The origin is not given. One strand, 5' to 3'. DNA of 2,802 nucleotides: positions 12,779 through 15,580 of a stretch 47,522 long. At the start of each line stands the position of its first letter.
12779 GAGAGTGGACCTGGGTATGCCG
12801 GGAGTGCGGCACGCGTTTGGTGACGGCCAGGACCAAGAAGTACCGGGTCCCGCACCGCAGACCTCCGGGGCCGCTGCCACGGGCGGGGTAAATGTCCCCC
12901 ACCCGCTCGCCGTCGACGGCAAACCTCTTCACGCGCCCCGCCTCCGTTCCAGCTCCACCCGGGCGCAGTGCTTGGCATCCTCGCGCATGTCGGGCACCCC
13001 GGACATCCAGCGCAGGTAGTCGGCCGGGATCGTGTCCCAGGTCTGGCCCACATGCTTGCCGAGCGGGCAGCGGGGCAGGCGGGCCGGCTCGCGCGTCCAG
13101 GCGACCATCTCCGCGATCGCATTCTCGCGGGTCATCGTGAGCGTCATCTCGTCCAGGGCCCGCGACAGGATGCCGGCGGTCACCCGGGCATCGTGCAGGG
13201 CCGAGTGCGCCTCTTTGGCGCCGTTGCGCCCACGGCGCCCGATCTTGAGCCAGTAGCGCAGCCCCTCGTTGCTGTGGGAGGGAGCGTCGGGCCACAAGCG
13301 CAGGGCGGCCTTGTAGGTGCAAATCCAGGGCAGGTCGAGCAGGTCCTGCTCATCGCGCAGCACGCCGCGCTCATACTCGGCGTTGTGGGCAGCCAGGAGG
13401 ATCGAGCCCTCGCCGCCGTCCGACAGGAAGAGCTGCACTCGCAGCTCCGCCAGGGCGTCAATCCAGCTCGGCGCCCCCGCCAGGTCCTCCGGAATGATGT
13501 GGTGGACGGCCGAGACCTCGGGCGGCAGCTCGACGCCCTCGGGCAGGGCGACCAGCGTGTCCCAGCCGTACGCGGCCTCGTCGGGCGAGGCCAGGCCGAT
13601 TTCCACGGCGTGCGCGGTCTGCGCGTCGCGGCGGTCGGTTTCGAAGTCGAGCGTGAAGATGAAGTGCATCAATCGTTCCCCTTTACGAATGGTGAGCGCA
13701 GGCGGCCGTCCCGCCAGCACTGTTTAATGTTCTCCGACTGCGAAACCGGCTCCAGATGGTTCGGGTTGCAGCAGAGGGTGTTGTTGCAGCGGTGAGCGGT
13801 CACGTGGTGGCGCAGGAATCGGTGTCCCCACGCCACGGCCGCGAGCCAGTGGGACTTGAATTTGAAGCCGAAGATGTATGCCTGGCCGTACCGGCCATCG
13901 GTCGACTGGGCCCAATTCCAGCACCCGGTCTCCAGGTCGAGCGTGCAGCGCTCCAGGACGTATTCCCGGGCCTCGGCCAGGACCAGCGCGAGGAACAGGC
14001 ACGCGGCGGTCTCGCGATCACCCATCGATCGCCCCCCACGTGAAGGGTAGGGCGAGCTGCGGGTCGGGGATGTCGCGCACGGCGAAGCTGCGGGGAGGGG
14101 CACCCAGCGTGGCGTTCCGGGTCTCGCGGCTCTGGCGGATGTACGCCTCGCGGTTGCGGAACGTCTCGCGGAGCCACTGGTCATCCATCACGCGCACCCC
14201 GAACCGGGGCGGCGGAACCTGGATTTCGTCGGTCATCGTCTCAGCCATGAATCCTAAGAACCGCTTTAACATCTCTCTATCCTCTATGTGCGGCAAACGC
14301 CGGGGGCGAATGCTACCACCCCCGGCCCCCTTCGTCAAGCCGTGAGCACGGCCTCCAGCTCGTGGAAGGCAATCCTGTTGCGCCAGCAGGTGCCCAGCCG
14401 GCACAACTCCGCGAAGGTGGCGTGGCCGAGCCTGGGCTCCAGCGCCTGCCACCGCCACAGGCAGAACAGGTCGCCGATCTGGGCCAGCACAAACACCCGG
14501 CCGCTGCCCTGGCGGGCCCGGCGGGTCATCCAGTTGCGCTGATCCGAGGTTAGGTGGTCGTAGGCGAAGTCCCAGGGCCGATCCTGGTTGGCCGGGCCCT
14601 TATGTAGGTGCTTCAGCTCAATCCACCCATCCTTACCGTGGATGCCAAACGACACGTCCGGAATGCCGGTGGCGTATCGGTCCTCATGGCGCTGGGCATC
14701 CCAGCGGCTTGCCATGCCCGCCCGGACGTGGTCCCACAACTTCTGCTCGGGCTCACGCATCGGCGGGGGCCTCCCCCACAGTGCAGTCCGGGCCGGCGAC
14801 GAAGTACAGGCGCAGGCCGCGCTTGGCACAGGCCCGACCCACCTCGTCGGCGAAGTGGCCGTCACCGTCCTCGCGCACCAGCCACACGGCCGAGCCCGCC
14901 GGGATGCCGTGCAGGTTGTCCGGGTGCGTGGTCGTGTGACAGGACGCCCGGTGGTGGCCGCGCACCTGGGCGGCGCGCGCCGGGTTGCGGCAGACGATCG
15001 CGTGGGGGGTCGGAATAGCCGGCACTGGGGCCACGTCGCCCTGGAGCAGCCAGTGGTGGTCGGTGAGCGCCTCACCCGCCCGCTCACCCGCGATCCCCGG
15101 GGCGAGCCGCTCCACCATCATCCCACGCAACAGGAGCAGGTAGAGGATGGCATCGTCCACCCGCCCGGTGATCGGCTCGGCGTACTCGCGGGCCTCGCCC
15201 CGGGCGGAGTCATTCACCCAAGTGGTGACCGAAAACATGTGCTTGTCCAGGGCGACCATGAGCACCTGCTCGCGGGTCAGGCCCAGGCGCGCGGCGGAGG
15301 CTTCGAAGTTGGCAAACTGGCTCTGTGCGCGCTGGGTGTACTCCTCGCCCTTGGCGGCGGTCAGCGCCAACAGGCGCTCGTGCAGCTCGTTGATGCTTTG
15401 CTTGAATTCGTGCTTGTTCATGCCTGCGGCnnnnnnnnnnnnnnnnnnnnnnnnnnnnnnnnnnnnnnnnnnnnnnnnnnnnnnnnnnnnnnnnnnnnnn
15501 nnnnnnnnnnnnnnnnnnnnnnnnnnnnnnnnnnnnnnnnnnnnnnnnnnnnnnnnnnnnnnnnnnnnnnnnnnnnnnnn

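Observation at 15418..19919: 2-aminoadenine (Z-genome) biosynthesis cluster: purZ-mazZ-datZ operon next to a proofreading family-A polymerase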

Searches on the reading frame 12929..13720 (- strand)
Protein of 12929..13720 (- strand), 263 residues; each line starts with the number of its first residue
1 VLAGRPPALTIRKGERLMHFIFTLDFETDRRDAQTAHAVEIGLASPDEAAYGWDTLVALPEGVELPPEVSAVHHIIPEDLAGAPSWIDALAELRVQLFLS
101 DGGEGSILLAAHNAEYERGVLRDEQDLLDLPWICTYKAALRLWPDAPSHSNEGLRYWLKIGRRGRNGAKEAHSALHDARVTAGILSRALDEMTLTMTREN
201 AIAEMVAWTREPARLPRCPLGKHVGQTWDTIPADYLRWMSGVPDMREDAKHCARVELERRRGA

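Call 13: search_protein_families(library=phrogs, proteins=[window:12929-13720:-], max_evalue=0.00001)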
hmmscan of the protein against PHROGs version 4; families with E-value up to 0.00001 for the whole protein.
window:12929-13720:- (263 aa): 1 family
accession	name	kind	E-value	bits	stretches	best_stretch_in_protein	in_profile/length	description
phrog_192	-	DNA, RNA and nucleotide metabolism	1.2e-36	127.9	1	22-254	109-343/397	DNA polymerase exonuclease subunit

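Call 62: search_protein_families(library=pfam, proteins=[window:12929-13720:-], max_evalue=0.001)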
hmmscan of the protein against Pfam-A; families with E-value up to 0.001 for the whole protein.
window:12929-13720:- (263 aa): 1 family
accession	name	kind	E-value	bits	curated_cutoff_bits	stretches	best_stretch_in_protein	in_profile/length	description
PF00929.31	RNase_T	-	1.5e-06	29.3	24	1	24-184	3-163/164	Exonuclease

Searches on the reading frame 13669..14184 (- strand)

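Call 13: search_protein_families(library=phrogs, proteins=[window:13669-14184:-], max_evalue=0.00001)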
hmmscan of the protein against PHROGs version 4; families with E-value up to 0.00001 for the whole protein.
window:13669-14184:- (171 aa): 5 families
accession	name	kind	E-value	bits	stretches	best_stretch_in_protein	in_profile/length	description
phrog_1872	-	DNA, RNA and nucleotide metabolism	9.1e-17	62.5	1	72-165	19-118/166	endonuclease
phrog_826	-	DNA, RNA and nucleotide metabolism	6e-13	50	1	59-154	69-156/281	HNH endonuclease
phrog_6254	-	DNA, RNA and nucleotide metabolism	1.7e-11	45.6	1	79-161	5-91/154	HNH endonuclease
phrog_59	-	DNA, RNA and nucleotide metabolism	1.3e-09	39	1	87-163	157-242/423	HNH endonuclease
phrog_3593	-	DNA, RNA and nucleotide metabolism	5.4e-07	30.5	1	83-156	66-140/210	HNH endonuclease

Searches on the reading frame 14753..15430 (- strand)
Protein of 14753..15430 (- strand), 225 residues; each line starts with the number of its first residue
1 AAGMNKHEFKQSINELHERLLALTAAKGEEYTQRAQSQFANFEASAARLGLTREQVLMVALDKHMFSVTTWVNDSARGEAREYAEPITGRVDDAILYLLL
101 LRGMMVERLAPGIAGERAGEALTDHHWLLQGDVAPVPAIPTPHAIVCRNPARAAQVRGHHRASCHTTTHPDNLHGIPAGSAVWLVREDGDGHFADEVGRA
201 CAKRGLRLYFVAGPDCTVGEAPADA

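Call 3: search_protein_families(library=pfam, proteins=[window:14753-15430:-], max_evalue=0.01)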
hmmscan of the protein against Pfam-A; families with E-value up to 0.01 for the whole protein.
window:14753-15430:- (225 aa): 0 families

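Call 4: search_protein_families(library=phrogs, proteins=[window:14753-15430:-], max_evalue=0.001)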
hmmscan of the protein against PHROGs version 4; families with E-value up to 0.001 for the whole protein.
window:14753-15430:- (225 aa): 1 family
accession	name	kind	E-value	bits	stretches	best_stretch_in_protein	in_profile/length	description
phrog_6802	-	unknown function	1.8e-18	68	1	4-108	1-101/122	-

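Call 55: search_protein_families(library=pfam, proteins=[window:14753-15421:-], max_evalue=5)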
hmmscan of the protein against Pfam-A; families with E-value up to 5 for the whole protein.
window:14753-15421:- (222 aa): 1 family
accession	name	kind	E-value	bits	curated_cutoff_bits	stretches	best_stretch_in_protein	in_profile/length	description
PF07290.17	YqiJ_OB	-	0.032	14.7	25.4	1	146-190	18-62/64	Inner membrane protein YqiJ, OB-fold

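Call 74: find_homologous_proteins(query=window:14753-15421:-, max_evalue=0.001)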
Query window:14753-15421:- (222 aa): 61 proteins with E <= 0.001 among 2259 candidates.
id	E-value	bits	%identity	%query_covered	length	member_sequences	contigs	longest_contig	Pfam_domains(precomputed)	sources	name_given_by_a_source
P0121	1.3e-146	504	100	100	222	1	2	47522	-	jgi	-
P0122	2.8e-74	268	59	99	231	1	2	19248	-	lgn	-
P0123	8.6e-43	165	42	91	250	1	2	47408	-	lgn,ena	-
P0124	6.7e-40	155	64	56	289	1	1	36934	-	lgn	-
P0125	9.3e-40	155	45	94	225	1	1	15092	-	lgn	-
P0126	3.9e-39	153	46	91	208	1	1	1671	-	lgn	-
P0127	4.2e-39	153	43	91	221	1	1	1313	-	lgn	-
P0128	7.1e-39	152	44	91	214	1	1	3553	-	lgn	-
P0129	1.1e-38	151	43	100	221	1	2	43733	-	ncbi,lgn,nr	ncbi:MAG: hypothetical protein DDT26_00013 [Dehalococcoidia bacterium]|nr:hypothetical protein [Chlo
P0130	4.0e-38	149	41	91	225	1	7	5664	-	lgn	-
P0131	5.2e-38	149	45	83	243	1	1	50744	-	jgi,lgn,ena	-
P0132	6.2e-38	149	50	82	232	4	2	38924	-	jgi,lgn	-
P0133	7.6e-38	149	53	65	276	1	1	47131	-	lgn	-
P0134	1.1e-37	148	44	91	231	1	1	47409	-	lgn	-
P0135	2.0e-37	147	43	91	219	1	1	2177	-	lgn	-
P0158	1.5e-32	131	60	53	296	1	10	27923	PF04447.18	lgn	-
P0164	2.0e-31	128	41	90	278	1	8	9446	PF04447.18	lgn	-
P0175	1.7e-24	105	53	46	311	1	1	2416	PF04447.18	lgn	-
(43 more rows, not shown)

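Call 85: predict_structure(alignment_id=A4)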
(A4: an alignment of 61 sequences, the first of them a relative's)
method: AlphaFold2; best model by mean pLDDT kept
length: 222 residues; sequences in the alignment: 61
mean_pLDDT: 84.5   pTM: 0.51
mean pLDDT of the five models: 84.5, 84.4, 84.4, 83.7, 83.0
residues with pLDDT >= 90: 124; 70-90: 59; 50-70: 17; < 50: 22
segments of 3 or more residues with pLDDT < 50: 111-132
pLDDT, mean of each block of 10 residues (from residue 1): 91 87 68 72 85 92 97 97 94 91 74 45 44 73 96 93 97 97 92 97 94 84 66
secondary structure, 60 per line:
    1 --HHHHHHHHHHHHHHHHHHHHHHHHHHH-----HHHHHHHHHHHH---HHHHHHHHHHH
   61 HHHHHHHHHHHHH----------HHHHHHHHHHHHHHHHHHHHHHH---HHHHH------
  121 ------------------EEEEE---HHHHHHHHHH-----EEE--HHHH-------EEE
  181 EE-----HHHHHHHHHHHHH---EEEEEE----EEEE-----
elements in order: H3-29 H35-46 H50-73 H84-106 H110-114 E139-143 H147-156 E162-164 H167-170 E178-182 H188-200 E204-209 E214-217

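Call 87: fold_search(model_id=the predicted structure, library=pdb)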
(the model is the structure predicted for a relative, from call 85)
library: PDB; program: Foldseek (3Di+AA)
matches with E <= 10: 689; with E <= 0.001: 0
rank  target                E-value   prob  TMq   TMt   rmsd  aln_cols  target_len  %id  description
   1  8v5f_B                2.8e-03  0.93  0.28  0.24  22.6       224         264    9  Nan Regulatory Protein Full-length from Streptococcus pneumoniae (released 2024-12-04)
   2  8v4v_B                7.7e-03  0.77  0.28  0.23  21.2       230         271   12  Nan Regulatory Protein Full-length from Streptococcus pneumoniae (released 2024-12-04)
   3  8txl_A                8.8e-03  0.80  0.27  0.23  22.4       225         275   11  Nan Regulatory Protein full length mutant R148A (released 2024-09-11)
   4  9dqn_C                2.3e-02  0.63  0.27  0.23  16.6       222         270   11  Nan Regulatory Protein (NanR) - DNA complex from Streptococcus pneumoniae (released 2025-08-20)
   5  8txl_B                2.3e-02  0.47  0.26  0.21  19.2       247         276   10  Nan Regulatory Protein full length mutant R148A (released 2024-09-11)
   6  7en6_A                2.6e-02  0.99  0.26  0.33   4.0        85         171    7  The crystal structure of Escherichia coli MurR in apo form (released 2022-04-20)
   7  7en6_B                2.8e-02  0.99  0.26  0.31   4.1        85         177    7  The crystal structure of Escherichia coli MurR in apo form (released 2022-04-20)
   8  7kqa_A                3.1e-02  0.98  0.26  0.18   6.2        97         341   18  Crystal Structure of Glucosamine-6-phosphate deanimase from Strenotrophomonas maltophilia (released 2020-11-25)
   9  9dqn_A                3.3e-02  0.66  0.28  0.24  15.7       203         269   11  Nan Regulatory Protein (NanR) - DNA complex from Streptococcus pneumoniae (released 2025-08-20)
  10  8v5f_A                3.8e-02  0.51  0.28  0.24  19.0       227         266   11  Nan Regulatory Protein Full-length from Streptococcus pneumoniae (released 2024-12-04)
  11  7en6_C                4.0e-02  0.98  0.26  0.32   4.0        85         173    7  The crystal structure of Escherichia coli MurR in apo form (released 2022-04-20)
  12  1j5x                  4.3e-02  0.94  0.24  0.18   5.6        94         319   13  Crystal structure of Glucosamine-6-phosphate deaminase (TM0813) from Thermotoga maritima at 1.8 A resolution (released 2002-07-31)
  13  8ju9                  4.3e-02  0.85  0.28  0.23   9.8       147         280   12  Molecular mechanism of the one-component regulator RccR on bacterial metabolism and virulence (released 2024-01-17)
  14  8k3b                  4.3e-02  0.85  0.28  0.23   9.7       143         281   12  The Pseudomonas aeruginosa RccR protein complexed with KDPG (released 2023-12-20)
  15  2poc_B                4.9e-02  0.98  0.26  0.17   3.6        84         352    8  The crystal structure of isomerase domain of glucosamine-6-phosphate synthase from Candida albicans (released 2007-09-11)
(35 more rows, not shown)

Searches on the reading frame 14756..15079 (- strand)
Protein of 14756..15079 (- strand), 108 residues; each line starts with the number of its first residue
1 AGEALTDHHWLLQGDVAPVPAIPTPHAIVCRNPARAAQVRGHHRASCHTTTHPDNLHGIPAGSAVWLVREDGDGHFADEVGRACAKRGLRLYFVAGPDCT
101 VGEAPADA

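Call 71: search_protein_families(library=pfam, proteins=[window:14756-15079:-], max_evalue=1)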
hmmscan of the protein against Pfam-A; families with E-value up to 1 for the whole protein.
seq(108 aa): 2 families
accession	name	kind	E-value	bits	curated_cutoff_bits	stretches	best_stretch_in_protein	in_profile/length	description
PF07290.17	YqiJ_OB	-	0.014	15.8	25.4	1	32-76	18-62/64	Inner membrane protein YqiJ, OB-fold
PF23367.1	DUF7091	-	0.26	12.2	27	1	27-54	43-72/88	Family of unknown function (DUF7091)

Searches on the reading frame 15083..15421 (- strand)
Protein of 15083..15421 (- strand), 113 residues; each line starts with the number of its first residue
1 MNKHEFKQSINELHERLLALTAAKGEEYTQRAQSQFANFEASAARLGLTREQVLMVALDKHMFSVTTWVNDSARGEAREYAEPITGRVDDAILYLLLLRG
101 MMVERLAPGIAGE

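Call 71: search_protein_families(library=pfam, proteins=[window:15083-15421:-], max_evalue=1)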
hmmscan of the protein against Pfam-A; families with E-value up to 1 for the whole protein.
seq(113 aa): 0 families

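Call 93: predict_structure(alignment_id=A5)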
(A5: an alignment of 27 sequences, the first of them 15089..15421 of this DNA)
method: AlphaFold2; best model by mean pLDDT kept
length: 111 residues; sequences in the alignment: 27
mean_pLDDT: 87.2   pTM: 0.73
mean pLDDT of the five models: 87.2, 86.8, 85.6, 84.9, 84.7
residues with pLDDT >= 90: 67; 70-90: 32; 50-70: 10; < 50: 2
segments of 3 or more residues with pLDDT < 50: none
pLDDT, mean of each block of 10 residues (from residue 1): 93 89 70 75 91 93 97 94 92 91 77 44
secondary structure, 60 per line:
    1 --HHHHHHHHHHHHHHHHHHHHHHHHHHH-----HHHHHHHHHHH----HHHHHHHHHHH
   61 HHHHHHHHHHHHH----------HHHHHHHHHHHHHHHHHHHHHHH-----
elements in order: H3-29 H35-45 H50-73 H84-106

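Call 95: fold_search(model_id=the predicted structure, library=pdb)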
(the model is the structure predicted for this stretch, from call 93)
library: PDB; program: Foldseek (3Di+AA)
matches with E <= 10: 60; with E <= 0.001: 0
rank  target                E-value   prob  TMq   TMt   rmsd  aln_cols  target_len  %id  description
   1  2gta_A                8.1e-01  0.51  0.36  0.41   7.6        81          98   15  Crystal Structure of the putative pyrophosphatase YPJD from Bacillus subtilis. Northeast Structural Genomics Consortiu (released 2006-05-23)
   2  4v4n_AW               1.4e+00  0.69  0.42  0.65   4.7        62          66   11  Structure of the Methanococcus jannaschii ribosome-SecYEBeta channel complex (released 2014-07-09)
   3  2gta_B                1.6e+00  0.35  0.38  0.43   7.7        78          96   17  Crystal Structure of the putative pyrophosphatase YPJD from Bacillus subtilis. Northeast Structural Genomics Consortiu (released 2006-05-23)
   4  6r1o                  1.6e+00  0.23  0.38  0.11  13.5        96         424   17  Crystal structure of E. coli seryl-tRNA synthetase complexed to a seryl sulfamoyl adenosine derivative (released 2020-01-22)
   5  2p06_A                2.2e+00  0.35  0.45  0.55   5.8       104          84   12  Crystal structure of a predicted coding region AF_0060 from Archaeoglobus fulgidus DSM 4304 (released 2007-03-27)
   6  2yxh_A                2.6e+00  0.25  0.41  0.40   5.7        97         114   18  Crystal structure of mazG-related protein from Thermotoga maritima (released 2007-10-30)
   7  2yxh_B                2.8e+00  0.23  0.41  0.40   5.6        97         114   18  Crystal structure of mazG-related protein from Thermotoga maritima (released 2007-10-30)
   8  6j2l_A                3.0e+00  0.21  0.43  0.27   5.2        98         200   17  Crystal structure of Bi-functional enzyme (released 2020-01-01)
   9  6j22_A                4.1e+00  0.15  0.40  0.25   5.7       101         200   17  Crystal structure of Bi-functional enzyme (released 2020-01-01)
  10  3l8r_A                4.1e+00  0.13  0.34  0.36  10.3       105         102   16  The crystal structure of PtcA from S. mutans (released 2010-01-12)
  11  8vc9_A                4.1e+00  0.07  0.25  0.10  25.4       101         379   15  Hybrid response regulator LvrB from Leptospira / phosphorylated REC form (released 2024-12-18)
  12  1h6k_C                4.3e+00  0.08  0.33  0.07  12.4       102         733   12  nuclear Cap Binding Complex (released 2001-09-13)
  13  8p16_6                4.3e+00  0.08  0.31  0.12  13.4       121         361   17  E167K RF2 on E. coli 70S release complex with UGG (Structure I) (released 2024-05-22)
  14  6yhs_U                4.9e+00  0.30  0.39  0.64   5.0        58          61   16  Acinetobacter baumannii ribosome-amikacin complex - 50S subunit (released 2020-09-16)
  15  4v47_AW               4.9e+00  0.28  0.39  0.67   5.0        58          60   14  Real space refined coordinates of the 30S and 50S subunits fitted into the low resolution cryo-EM map of the EF-G.GTP (released 2014-07-09)
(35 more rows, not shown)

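Call 98: fold_search(model_id=the predicted structure, library=viral)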
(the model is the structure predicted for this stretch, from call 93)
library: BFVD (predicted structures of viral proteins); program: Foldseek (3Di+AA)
matches with E <= 10: 164; with E <= 0.001: 2
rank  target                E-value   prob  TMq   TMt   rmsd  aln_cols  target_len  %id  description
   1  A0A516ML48            1.2e-04  1.00  0.76  0.75   3.3       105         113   31  (no name in the UniProt tables at hand)
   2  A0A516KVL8            4.9e-04  1.00  0.75  0.63   3.3       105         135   30  (no name in the UniProt tables at hand)
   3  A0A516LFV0            1.1e-03  1.00  0.73  0.59   3.2       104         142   29  (no name in the UniProt tables at hand)
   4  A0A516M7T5            1.4e-03  1.00  0.76  0.54   3.4       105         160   28  (no name in the UniProt tables at hand)
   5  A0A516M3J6            1.7e-03  1.00  0.74  0.53   3.3       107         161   24  (no name in the UniProt tables at hand)
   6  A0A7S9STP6            7.6e-03  1.00  0.69  0.70   4.8       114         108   24  Uncharacterized protein [Virus NIOZ-UU157]
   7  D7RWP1                4.3e-02  0.99  0.49  0.22   4.2       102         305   22  (no name in the UniProt tables at hand)
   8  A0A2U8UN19            9.7e-02  1.00  0.65  0.49   3.5        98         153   18  Nucleotide modification associated domain-containing protein [Streptomyces phage FlowerPower]
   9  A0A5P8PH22            1.5e-01  0.99  0.57  0.42   3.1        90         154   18  Nucleotide modification associated domain-containing protein [Serratia phage Muldoon]
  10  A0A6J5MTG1            1.8e-01  0.99  0.54  0.54   4.3       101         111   14  Clostridium phage phiCTP1, Gp74 [uncultured Caudovirales phage]
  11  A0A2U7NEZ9            1.9e-01  0.92  0.47  0.14   8.4        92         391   18  Uncharacterized protein [Pseudomonas phage PspYZU05]
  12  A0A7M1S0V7            2.0e-01  0.99  0.58  0.32   3.1        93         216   15  Nucleotide modification associated domain-containing protein [uncultured phage cr8_1]
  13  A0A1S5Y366            2.8e-01  0.96  0.62  0.49   7.1       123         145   16  DUF1599-containing protein [uncultured archaeal virus]
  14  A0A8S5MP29            3.0e-01  0.97  0.57  0.50   3.6        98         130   19  Nucleotide modification associated domain 1 [Siphoviridae sp. ct0yq10]
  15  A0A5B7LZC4            4.6e-01  0.91  0.58  0.62   3.9       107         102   16  (no name in the UniProt tables at hand)
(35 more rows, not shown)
